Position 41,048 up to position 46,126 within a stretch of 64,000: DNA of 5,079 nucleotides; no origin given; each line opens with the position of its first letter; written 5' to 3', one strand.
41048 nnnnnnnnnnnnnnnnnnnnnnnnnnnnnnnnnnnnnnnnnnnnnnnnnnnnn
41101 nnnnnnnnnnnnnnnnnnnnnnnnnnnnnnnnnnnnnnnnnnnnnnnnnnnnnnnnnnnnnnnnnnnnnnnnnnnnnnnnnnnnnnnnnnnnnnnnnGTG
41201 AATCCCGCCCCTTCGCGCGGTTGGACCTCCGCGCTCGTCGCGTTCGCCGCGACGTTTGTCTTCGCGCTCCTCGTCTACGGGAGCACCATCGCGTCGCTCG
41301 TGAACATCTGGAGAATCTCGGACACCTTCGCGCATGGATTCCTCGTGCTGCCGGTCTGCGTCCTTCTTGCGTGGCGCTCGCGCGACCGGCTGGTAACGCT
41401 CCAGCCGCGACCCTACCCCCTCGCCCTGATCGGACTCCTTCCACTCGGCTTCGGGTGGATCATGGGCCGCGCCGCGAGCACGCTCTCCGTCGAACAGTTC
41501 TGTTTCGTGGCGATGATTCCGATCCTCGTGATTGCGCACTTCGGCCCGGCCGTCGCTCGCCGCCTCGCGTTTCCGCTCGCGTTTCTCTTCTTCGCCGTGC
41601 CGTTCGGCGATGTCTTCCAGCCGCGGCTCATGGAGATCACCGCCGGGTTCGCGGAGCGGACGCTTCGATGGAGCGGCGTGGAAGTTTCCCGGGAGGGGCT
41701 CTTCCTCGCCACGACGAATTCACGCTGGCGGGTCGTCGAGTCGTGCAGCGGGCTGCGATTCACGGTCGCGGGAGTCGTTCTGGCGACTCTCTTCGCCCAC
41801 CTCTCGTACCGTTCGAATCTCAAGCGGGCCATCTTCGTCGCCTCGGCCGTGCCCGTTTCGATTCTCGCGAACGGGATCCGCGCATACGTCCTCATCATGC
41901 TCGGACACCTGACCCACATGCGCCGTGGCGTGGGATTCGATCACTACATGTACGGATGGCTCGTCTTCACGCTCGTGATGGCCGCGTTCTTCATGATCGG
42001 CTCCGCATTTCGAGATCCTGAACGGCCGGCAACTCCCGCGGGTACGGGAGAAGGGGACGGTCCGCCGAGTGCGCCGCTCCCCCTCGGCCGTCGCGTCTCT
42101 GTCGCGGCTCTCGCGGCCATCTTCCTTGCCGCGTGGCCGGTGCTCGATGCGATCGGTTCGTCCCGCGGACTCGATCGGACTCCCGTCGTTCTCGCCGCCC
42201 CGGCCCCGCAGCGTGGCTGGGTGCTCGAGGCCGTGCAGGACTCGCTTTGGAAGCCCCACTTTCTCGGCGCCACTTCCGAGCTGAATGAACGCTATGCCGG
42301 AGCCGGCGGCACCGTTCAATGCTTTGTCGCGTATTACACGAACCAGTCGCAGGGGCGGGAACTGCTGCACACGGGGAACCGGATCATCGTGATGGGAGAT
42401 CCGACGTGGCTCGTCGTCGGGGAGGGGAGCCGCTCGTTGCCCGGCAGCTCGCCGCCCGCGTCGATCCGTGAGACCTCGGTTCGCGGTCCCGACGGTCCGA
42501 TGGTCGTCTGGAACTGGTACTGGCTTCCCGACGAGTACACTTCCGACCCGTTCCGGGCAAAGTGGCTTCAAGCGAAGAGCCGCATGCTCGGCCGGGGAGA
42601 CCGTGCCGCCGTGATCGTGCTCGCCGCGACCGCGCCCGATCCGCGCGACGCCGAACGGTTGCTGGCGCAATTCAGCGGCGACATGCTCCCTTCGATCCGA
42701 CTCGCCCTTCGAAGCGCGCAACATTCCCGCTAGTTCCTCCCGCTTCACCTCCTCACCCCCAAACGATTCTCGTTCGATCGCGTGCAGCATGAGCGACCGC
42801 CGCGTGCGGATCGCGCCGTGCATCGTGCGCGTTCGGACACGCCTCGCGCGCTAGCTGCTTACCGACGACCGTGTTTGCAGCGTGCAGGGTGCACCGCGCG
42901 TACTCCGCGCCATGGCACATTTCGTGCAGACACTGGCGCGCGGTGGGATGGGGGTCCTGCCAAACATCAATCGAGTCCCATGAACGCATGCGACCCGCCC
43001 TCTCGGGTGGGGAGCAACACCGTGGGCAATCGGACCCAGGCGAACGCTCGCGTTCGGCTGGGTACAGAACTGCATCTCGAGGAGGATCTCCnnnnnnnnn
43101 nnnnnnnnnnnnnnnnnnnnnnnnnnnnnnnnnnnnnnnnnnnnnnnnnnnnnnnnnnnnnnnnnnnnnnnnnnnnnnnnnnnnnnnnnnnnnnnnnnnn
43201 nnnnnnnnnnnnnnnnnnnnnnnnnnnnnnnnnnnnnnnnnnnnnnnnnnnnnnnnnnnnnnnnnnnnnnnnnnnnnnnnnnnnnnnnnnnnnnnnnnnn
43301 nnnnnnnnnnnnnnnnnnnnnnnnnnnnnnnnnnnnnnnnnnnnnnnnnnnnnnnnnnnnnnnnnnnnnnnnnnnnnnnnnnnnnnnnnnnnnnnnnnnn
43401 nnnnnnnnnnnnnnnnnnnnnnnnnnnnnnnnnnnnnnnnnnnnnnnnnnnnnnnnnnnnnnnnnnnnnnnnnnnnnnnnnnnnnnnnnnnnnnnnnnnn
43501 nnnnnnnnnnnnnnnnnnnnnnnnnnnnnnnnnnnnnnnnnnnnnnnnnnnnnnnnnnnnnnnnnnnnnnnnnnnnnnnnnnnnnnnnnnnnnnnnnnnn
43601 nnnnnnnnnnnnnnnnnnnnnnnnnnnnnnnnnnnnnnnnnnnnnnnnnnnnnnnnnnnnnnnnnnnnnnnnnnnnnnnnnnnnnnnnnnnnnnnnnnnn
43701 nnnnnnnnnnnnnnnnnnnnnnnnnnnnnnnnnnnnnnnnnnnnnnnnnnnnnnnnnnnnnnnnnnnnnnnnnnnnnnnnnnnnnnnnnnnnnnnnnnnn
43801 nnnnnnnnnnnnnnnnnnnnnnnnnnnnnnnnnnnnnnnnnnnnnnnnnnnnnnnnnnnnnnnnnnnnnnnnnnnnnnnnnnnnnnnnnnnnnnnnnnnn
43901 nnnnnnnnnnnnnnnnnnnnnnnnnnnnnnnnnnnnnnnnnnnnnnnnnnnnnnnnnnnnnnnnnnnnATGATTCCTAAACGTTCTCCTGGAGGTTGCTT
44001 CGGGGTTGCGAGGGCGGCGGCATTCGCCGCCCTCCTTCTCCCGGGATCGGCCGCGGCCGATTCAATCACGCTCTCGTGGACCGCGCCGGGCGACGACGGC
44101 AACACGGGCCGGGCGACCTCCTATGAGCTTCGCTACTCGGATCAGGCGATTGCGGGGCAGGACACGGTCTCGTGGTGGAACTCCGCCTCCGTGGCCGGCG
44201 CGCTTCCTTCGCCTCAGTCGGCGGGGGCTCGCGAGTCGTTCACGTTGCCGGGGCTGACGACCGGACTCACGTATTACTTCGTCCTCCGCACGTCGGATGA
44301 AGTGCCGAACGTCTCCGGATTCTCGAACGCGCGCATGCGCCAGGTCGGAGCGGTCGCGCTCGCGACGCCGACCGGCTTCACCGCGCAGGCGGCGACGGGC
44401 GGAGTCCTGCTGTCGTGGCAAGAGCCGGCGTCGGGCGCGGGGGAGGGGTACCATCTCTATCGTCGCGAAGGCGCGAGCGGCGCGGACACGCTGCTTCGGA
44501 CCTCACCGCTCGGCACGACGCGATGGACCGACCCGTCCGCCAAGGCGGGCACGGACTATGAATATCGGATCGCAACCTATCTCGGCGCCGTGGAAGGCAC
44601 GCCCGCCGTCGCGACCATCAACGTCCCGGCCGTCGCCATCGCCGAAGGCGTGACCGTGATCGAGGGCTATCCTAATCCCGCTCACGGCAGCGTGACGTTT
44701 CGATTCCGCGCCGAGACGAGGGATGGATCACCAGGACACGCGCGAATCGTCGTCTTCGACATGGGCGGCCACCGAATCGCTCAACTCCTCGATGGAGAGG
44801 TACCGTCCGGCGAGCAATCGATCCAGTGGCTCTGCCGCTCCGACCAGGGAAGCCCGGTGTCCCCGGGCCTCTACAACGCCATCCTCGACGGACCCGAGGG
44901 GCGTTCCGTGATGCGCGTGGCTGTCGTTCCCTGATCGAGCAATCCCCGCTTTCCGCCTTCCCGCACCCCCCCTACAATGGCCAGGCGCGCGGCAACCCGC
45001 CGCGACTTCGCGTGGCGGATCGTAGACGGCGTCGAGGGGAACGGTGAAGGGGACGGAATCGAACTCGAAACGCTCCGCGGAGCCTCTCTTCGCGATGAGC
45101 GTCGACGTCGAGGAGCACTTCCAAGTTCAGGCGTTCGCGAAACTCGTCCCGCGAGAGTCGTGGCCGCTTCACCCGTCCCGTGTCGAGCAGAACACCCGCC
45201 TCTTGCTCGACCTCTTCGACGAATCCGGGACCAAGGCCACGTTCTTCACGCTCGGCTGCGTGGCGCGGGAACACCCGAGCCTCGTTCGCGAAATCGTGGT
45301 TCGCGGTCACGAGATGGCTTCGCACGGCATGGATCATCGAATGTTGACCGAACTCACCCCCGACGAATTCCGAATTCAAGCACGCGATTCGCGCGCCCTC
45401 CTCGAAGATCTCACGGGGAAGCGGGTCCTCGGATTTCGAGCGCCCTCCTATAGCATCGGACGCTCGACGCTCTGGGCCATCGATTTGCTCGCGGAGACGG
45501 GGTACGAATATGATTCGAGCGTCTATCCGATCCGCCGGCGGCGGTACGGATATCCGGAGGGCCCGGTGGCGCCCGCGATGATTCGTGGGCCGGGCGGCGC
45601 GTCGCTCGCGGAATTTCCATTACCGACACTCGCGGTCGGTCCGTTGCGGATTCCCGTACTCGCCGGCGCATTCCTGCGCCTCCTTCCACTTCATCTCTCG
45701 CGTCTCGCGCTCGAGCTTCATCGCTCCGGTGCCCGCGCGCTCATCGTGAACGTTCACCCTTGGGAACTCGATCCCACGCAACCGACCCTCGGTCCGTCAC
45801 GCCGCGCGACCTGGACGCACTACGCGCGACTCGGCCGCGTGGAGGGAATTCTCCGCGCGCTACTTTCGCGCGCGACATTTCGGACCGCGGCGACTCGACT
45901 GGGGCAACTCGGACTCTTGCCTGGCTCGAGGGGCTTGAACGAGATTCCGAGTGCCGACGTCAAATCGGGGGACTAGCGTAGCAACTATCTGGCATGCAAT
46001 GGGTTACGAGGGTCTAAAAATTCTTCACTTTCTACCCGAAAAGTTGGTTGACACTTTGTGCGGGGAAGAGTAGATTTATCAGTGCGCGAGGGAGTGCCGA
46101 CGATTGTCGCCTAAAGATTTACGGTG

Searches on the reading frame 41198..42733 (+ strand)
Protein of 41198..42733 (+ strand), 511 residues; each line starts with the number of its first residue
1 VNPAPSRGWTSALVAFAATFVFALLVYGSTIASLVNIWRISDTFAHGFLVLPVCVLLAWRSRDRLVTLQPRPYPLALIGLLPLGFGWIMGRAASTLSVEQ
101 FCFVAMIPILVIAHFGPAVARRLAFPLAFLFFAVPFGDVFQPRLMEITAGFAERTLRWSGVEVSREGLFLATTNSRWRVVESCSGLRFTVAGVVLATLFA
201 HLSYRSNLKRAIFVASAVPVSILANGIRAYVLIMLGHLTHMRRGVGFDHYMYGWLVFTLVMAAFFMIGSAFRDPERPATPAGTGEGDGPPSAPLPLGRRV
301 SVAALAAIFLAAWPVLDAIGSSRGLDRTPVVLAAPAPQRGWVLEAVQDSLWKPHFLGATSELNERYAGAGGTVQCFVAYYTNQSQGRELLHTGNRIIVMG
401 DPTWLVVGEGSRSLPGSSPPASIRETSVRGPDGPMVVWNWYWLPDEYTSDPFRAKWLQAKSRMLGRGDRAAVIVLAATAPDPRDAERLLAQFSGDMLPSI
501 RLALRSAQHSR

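Call 8: search_protein_families(library=ncbifam, proteins=[window:41198-42733:+], max_evalue=0.00001)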
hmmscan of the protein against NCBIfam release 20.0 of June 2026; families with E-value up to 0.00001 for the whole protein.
window:41198-42733:+ (511 aa): 11 families
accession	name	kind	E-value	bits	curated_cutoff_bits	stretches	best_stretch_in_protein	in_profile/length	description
TIGR03109.2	exosort_XrtA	exception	8.1e-86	287.7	208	1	15-273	2-261/261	exosortase A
TIGR02602.1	8TM_EpsH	subfamily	3.5e-62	210.1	105.55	1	35-270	1-239/241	exosortase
NF038142.1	exosort_XrtW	exception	6e-60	203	425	1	15-501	4-491/494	exosortase W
TIGR04152.1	exosort_VPLPA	exception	7.6e-35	120.9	400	1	40-266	6-237/486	VPLPA-CTERM-specific exosortase XrtD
TIGR02914.1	EpsI_fam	equivalog_domain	2.1e-28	99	42.8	1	335-501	5-171/174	exosortase C-terminal domain/associated protein EpsI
NF035943.2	exosort_XrtV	exception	2.1e-24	86.2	313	1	20-270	9-265/270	exosortase V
TIGR03113.1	exosort_XrtB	exception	7.7e-19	68.3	275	1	24-266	9-257/268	exosortase B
TIGR04178.1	exo_archaeo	signature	1.2e-15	57.6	23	1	178-268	2-92/97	exosortase/archaeosortase family protein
TIGR04151.1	exosort_VPDSG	exception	9e-13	48.3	300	1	22-276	36-304/306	VPDSG-CTERM-specific exosortase XrtC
TIGR03763.1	cyanoexo_CrtA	exception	7.3e-09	35.5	150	1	55-267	43-254/260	cyanoexosortase A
TIGR04156.1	cyanoexo_CrtB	exception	1.4e-08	34.6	300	1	42-253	35-248/280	cyanoexosortase B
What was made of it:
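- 41198..42733 (+): Exosortase A fused to an EpsI domain. This is context: the candidate user of the product. TIGR02914 (EpsI) scores 99 bits against 43 (call 8).
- Checked: XrtA-EpsI lies at 41198-42733 (call 8).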

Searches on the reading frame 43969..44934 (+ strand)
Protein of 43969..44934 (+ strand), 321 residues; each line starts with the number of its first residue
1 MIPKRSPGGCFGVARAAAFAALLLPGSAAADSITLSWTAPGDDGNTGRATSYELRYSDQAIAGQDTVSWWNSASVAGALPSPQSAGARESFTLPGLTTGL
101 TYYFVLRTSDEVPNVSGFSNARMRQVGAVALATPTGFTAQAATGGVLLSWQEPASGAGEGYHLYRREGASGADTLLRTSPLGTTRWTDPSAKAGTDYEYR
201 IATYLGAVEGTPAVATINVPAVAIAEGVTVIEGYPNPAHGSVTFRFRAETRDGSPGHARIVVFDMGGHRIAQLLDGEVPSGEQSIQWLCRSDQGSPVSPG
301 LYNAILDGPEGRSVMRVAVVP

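Call 8: search_protein_families(library=ncbifam, proteins=[window:43969-44934:+], max_evalue=0.00001)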
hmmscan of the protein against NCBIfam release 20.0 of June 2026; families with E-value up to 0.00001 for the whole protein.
window:43969-44934:+ (321 aa): 1 family
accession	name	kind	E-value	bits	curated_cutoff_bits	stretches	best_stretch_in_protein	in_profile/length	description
TIGR00868.1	hCaCC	subfamily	2e-06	25.9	900.85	1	29-93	767-829/863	calcium-activated chloride channel protein 1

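Call 63: search_protein_families(library=pfam, proteins=[window:43969-44934:+], max_evalue=0.01)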
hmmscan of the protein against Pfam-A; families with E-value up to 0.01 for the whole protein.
window:43969-44934:+ (321 aa): 3 families
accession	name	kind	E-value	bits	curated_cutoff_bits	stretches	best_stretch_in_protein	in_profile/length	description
PF00041.27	fn3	-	1e-13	51.7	25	2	29-108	12-68/84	Fibronectin type III domain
PF16656.11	Pur_ac_phosph_N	-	0.00092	20.2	30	0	26-110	9-82/93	Purple acid Phosphatase, N-terminal domain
PF13860.13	FlgD_ig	-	0.0041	17.5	27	0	258-303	25-70/79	FlgD Ig-like domain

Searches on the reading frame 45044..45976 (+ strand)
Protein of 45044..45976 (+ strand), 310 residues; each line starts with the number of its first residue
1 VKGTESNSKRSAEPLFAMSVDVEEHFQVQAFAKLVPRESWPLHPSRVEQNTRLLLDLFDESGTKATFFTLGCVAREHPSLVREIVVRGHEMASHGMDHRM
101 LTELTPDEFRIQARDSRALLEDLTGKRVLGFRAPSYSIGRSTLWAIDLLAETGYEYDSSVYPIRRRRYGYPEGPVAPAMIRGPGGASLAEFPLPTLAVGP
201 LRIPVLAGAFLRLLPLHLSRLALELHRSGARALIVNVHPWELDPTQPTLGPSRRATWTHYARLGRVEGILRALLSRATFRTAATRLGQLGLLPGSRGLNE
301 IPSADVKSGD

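Call 8: search_protein_families(library=ncbifam, proteins=[window:45044-45976:+], max_evalue=0.00001)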
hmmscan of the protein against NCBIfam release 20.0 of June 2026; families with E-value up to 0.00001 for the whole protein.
window:45044-45976:+ (310 aa): 9 families
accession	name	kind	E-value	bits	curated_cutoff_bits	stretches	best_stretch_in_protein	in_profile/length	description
TIGR03006.1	pepcterm_polyde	equivalog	2.6e-86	289.1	276.2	1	17-281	2-266/272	XrtA system polysaccharide deacetylase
TIGR02764.1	spore_ybaN_pdaB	equivalog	1.1e-15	58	237.4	1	47-146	17-116/191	polysaccharide deacetylase family sporulation protein PdaB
TIGR04243.1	nodulat_NodB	equivalog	7.5e-14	51.7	240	1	51-134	17-101/197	chitooligosaccharide deacetylase NodB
NF045821.1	PgAcgDacpgdA1_Bac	equivalog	3.3e-10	39.3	400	1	51-140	103-192/282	peptidoglycan-N-acetylglucosamine deacetylase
TIGR02884.1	spore_pdaA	equivalog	2.5e-08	33.9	298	1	50-137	51-139/224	delta-lactam-biosynthetic de-N-acetylase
TIGR03212.1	uraD_N-term-dom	equivalog_domain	7.6e-08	31.7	424.6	1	54-161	82-185/297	allantoinase PuuE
TIGR02873.1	spore_ylxY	hypoth_equivalog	1.3e-07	31.1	391.5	1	54-138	103-187/268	probable sporulation protein, polysaccharide deacetylase family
NF045822.1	PgAcgDacpgdA2_Bac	equivalog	1.1e-06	28.2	400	1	50-137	83-170/274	peptidoglycan-N-acetylglucosamine deacetylase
NF045820.1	PgAcgDacpgdA_Strep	equivalog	2.8e-06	26.4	800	1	51-138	283-370/463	peptidoglycan-N-acetylglucosamine deacetylase PgdA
